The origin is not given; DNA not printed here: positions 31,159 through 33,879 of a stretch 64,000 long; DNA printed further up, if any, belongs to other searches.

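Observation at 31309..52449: Tandem array of seven CBM9-like/DUF5916 outer-membrane beta-barrel paralogues in two subfamilies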

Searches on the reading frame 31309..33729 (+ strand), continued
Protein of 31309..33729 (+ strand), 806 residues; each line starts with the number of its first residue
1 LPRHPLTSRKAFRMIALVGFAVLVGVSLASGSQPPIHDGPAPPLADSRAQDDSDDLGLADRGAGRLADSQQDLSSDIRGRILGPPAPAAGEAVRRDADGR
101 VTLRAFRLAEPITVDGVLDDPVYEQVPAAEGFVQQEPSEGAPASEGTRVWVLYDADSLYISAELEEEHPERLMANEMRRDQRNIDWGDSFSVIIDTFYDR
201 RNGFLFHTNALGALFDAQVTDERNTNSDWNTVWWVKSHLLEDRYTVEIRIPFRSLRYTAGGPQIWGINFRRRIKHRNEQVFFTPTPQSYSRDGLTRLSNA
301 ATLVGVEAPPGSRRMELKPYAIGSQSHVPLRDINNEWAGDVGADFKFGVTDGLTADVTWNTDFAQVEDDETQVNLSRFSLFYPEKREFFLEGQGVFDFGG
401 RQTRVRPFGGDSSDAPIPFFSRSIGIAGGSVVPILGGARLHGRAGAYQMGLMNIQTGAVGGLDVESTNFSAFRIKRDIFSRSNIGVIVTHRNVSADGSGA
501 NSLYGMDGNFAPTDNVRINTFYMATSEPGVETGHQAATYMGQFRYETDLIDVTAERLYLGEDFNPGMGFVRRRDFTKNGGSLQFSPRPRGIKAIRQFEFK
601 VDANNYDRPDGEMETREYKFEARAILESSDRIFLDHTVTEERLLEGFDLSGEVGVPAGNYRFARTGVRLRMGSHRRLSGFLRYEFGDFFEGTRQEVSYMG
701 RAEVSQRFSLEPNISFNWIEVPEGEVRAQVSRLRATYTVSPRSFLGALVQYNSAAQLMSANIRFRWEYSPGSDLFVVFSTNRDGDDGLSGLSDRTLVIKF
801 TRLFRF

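Call 76: predict_structure(alignment_id=A2)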
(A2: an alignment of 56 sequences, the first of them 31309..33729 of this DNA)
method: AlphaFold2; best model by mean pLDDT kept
length: 806 residues; sequences in the alignment: 56
mean_pLDDT: 78.8   pTM: 0.79
mean pLDDT of the five models: 78.8, 77.4, 76.5, 69.5, 66.2
residues with pLDDT >= 90: 277; 70-90: 345; 50-70: 95; < 50: 89
segments of 3 or more residues with pLDDT < 50: 1-8, 28-60, 363-390, 403-411, 784-790
pLDDT, mean of each block of 10 residues (from residue 1): 37 60 53 33 30 36 80 83 90 93 95 91 94 93 96 94 91 62 77 91 88 83 68 86 93 83 94 92 90 88 91 74 66 62 81 80 40 26 37 70 42 73 59 78 83 81 76 86 90 74 93 89 87 84 92 94 83 88 92 92 89 84 93 95 82 84 96 87 94 94 86 92 88 87 85 77 83 81 47 72 80
secondary structure, 60 per line:
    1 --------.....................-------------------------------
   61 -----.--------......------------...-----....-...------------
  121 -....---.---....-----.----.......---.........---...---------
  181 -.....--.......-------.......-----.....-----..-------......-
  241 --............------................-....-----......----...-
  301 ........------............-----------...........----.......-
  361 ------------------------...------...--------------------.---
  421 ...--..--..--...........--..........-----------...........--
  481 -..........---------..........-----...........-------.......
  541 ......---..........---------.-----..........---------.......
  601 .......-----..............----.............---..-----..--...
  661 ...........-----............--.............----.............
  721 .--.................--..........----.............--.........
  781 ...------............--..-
elements in order (helices of 4 or more, strands of 3 or more residues): H9-29 H75-80 E93-95 E101-104 E106-108 H122-125 E133-136 E147-153 E157-165 H182-186 E189-195 E203-209 E215-219 E234-239 E243-251 E261-273 E278-281 H287-292 E301-308 E315-326 E338-348 E353-359 E434-444 E447-456 E468-478 E482-491 E501-510 E516-526 E537-546 E550-559 E575-584 E594-607 E613-626 E631-643 E658-671 E677-688 E691-703 E708-721 E724-740 E743-752 E757-769 E772-783 E790-801
